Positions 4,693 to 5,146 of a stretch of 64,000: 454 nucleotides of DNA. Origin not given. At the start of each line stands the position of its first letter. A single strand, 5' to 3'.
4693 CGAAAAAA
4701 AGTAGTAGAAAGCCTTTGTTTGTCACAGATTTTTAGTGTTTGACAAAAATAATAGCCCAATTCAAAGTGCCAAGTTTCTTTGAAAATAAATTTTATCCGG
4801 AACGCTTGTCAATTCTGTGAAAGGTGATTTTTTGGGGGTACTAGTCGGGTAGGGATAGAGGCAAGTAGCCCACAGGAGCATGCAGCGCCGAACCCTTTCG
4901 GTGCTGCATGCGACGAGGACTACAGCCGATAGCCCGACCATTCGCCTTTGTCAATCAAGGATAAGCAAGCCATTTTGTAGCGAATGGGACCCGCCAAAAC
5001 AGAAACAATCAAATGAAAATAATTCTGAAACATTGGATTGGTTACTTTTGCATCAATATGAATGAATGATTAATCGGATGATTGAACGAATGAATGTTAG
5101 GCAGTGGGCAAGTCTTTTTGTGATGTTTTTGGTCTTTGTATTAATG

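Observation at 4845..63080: Nine copies of a 100-150 nt structured intergenic repeat (E family) showing compensatory base changes between copies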

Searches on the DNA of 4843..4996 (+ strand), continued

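Call 31: search_with_rna_model(model_id=R1, sources=[L075, L062, L022, L032, L061, L025, L055, L096, L031, L023, L091, L088], max_evalue=1, show_alignments=10)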
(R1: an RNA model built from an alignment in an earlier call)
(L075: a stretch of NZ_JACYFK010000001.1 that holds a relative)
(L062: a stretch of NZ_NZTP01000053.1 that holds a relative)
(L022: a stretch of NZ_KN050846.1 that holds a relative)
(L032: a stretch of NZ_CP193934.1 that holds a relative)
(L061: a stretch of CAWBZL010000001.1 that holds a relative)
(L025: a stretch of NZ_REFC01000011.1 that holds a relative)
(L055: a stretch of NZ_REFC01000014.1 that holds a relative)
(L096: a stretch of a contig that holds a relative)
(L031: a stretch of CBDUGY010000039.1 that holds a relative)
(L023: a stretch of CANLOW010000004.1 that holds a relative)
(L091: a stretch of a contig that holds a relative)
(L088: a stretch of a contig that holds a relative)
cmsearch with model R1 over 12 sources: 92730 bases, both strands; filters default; matches with E-value up to 1: 12.
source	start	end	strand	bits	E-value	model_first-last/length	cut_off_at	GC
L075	3382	3492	-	63.7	2.1e-14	1-148/148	no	0.59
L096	1168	1300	+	51.5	2.7e-11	1-148/148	no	0.58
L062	4410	4515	+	47.3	3.1e-10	1-148/148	no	0.61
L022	2934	3041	+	44.2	1.9e-09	1-148/148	no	0.66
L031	2690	2777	-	39.5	3e-08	1-148/148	no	0.6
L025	3262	3397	-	38.5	5.5e-08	1-148/148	no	0.54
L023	4749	4847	-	36.2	2.2e-07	1-148/148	no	0.49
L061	2497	2609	+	35.1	3.9e-07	1-148/148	no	0.56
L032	7044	7156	-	33.6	9.4e-07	1-148/148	no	0.54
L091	1797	1895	-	33.5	1e-06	1-148/148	no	0.54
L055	6034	6146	-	33.3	1.2e-06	1-148/148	no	0.46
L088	1384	1481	+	33.2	1.2e-06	1-148/148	no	0.59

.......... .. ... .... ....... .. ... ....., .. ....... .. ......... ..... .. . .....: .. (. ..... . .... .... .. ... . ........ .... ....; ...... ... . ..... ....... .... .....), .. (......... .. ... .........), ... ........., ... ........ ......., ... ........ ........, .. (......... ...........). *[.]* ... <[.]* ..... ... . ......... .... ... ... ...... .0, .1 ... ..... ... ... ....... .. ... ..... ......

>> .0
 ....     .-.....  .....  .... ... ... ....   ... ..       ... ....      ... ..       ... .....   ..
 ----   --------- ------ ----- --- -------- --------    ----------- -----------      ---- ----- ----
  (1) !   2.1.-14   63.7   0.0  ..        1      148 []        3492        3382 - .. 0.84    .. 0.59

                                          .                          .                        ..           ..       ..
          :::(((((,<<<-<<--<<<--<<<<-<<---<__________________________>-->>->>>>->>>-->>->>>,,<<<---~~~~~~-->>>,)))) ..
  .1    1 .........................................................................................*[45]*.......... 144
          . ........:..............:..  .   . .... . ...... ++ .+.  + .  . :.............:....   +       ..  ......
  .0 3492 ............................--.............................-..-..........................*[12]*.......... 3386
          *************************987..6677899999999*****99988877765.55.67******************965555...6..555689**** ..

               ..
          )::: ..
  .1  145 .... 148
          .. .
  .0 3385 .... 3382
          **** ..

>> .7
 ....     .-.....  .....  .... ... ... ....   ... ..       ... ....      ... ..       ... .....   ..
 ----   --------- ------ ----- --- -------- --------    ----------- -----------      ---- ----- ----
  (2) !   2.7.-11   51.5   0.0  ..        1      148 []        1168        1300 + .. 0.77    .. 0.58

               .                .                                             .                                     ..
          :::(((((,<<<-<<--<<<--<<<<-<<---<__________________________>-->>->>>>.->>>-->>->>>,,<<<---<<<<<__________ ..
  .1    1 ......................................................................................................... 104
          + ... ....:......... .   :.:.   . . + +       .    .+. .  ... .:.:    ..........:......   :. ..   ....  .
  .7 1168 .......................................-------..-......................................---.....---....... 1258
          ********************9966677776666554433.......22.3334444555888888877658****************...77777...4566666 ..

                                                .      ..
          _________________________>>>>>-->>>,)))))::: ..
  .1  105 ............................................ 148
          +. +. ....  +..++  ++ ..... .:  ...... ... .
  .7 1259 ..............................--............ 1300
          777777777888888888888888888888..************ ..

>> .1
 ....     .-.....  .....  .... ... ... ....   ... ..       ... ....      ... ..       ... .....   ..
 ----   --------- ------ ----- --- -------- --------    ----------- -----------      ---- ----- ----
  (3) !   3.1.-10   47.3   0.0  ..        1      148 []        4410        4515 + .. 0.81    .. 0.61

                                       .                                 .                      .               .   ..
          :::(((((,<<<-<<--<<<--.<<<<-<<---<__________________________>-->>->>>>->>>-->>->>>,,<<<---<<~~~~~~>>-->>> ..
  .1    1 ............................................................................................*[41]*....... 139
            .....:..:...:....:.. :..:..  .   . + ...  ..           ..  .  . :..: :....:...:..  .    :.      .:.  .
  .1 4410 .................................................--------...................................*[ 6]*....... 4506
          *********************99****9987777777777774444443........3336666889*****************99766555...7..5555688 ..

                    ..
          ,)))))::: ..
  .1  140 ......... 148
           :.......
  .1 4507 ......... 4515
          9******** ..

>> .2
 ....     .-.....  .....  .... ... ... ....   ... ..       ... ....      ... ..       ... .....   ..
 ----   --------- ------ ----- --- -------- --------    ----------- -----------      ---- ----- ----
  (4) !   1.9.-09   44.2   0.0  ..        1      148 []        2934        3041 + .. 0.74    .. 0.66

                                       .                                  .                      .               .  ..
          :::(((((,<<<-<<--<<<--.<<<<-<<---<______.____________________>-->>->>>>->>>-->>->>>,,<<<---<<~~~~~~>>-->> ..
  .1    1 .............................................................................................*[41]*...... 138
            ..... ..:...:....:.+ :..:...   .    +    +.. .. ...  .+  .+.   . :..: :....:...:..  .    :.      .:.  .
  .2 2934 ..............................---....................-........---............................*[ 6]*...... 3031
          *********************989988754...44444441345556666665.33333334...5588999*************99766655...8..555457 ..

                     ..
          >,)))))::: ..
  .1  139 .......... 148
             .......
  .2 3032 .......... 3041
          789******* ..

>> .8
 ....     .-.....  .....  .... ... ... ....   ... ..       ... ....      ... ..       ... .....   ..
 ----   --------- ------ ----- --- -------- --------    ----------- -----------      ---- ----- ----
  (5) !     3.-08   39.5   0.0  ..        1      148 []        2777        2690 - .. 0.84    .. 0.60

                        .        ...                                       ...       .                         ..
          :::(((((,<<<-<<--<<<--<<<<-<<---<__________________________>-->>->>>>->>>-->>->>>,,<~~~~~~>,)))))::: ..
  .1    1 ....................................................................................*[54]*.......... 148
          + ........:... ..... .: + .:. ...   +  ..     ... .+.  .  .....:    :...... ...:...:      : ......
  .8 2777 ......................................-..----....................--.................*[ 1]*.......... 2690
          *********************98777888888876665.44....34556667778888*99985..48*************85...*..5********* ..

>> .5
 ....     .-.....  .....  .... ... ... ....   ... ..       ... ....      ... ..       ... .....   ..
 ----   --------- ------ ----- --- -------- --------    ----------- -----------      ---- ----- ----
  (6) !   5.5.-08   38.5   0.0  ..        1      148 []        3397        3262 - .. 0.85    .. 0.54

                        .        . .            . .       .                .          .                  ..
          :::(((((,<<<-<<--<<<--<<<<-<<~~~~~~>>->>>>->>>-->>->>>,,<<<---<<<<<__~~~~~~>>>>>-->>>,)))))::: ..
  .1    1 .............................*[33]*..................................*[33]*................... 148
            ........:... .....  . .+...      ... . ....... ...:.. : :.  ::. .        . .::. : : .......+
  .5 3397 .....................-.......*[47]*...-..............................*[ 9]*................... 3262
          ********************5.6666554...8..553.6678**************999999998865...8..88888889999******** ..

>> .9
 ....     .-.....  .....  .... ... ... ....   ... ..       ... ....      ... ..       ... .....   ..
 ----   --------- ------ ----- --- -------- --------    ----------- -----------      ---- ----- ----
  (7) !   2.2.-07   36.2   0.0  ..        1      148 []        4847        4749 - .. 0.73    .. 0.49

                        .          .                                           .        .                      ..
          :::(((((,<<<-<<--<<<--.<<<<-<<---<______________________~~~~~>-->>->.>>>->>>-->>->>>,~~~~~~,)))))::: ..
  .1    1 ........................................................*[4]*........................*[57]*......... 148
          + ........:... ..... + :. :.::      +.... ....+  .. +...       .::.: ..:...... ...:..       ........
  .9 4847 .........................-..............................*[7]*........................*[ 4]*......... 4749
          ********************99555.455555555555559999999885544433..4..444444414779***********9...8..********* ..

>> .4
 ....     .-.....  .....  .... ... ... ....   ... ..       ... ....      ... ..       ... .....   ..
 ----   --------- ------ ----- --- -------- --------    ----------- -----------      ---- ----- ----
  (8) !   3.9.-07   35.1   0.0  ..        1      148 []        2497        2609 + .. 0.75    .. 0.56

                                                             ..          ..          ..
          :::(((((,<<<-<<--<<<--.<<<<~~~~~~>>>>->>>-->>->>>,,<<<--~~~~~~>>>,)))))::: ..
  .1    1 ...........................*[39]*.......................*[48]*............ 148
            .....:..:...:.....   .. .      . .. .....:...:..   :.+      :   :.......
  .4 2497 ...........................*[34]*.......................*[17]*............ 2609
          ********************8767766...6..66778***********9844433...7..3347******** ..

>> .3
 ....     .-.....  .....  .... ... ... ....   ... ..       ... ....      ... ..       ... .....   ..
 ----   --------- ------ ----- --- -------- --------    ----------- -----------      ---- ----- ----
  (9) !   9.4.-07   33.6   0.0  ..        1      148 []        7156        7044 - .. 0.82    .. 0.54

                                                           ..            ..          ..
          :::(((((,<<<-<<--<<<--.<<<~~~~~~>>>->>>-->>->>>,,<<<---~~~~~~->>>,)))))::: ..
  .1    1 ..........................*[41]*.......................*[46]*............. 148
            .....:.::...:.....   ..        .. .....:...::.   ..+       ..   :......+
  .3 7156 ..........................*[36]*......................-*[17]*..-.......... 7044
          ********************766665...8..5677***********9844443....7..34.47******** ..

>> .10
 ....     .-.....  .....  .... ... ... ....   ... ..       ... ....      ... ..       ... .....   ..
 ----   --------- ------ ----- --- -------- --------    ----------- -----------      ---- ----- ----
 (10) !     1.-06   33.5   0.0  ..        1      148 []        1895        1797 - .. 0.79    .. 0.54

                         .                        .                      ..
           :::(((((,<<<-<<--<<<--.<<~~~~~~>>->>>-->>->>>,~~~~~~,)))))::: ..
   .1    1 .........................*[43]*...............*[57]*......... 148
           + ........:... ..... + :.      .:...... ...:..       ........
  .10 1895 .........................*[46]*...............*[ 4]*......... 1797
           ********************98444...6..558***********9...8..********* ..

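Call 54: search_with_rna_model(model_id=R1, sources=[L099, L100, L101, L102, L103, L104, L105, L106, L107, L108, L109, L110, L111, L112, L113, L114, L115, L116, L117, L118, L119, L120, L121, L122, L123, L124, L125, L126, L127, L128, L129, L130, L131, L132, L133, L134, L135, L136, L137, L138, L139, L140, L141, L142, L143, L144, L145, L146, L147, L148, L149, L150, L151, L152, L153, L154, L155, L156, L157, L158], max_evalue=0.1, show_alignments=4)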
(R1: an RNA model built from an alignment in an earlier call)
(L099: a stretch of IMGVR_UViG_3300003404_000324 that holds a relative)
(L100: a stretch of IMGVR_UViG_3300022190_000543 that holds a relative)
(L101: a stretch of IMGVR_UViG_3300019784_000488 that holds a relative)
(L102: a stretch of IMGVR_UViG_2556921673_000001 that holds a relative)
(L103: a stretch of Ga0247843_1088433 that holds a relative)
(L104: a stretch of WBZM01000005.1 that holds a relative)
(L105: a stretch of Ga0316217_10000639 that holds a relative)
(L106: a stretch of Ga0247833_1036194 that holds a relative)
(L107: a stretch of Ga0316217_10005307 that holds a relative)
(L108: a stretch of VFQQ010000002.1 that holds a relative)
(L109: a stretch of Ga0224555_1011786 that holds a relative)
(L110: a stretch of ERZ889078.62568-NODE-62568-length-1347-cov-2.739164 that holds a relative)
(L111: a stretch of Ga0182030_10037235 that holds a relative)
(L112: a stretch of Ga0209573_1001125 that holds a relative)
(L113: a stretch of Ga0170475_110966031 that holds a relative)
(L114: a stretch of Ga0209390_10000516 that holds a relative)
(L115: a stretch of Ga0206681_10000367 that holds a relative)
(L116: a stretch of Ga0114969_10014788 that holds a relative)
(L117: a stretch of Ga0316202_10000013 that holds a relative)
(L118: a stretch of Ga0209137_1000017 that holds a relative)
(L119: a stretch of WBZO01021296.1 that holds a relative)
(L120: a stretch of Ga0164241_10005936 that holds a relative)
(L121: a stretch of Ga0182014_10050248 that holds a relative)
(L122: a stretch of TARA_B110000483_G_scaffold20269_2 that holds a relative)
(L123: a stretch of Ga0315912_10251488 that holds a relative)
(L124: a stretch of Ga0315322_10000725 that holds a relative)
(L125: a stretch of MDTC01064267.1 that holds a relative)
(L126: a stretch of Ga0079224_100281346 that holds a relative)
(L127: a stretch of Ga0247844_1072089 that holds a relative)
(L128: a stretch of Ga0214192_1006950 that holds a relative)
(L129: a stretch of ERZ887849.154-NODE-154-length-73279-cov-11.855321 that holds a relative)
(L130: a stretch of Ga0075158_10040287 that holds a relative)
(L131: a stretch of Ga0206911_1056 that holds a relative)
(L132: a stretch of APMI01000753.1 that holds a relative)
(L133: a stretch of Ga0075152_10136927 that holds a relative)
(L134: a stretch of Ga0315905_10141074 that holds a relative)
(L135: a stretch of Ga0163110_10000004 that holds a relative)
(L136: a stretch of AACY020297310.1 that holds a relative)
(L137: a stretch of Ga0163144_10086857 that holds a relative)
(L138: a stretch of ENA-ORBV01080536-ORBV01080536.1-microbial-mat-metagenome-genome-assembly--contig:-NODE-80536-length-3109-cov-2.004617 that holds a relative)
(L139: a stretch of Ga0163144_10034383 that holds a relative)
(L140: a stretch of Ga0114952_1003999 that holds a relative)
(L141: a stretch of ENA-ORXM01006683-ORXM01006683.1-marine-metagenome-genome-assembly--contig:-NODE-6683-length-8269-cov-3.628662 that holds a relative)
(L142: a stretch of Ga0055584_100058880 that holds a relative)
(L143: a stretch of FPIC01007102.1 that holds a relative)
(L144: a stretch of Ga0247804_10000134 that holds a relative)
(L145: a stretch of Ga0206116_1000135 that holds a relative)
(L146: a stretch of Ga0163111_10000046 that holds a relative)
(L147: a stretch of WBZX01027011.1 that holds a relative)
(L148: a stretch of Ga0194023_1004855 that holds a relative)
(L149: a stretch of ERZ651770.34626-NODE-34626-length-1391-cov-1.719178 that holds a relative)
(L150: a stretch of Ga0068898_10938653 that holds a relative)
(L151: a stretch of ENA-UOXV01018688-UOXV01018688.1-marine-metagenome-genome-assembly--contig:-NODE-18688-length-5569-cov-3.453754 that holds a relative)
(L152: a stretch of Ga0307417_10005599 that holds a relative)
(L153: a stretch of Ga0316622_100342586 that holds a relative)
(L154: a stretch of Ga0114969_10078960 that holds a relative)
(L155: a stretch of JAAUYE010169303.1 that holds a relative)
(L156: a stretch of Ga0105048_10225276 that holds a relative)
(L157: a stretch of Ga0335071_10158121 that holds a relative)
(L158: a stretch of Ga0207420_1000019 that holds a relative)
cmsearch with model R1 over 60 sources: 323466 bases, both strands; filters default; matches with E-value up to 0.1: 0.
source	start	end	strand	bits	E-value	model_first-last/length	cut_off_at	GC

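Call 90: search_with_rna_model(model_id=R1, sources=[L160, L161, L162], max_evalue=1, show_alignments=3)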
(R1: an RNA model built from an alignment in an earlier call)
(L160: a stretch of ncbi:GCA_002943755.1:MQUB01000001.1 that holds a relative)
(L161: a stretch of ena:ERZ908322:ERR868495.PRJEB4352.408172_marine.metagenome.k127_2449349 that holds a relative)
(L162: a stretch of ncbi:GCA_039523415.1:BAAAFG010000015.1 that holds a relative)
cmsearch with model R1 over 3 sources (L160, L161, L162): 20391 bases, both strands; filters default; matches with E-value up to 1: 0.
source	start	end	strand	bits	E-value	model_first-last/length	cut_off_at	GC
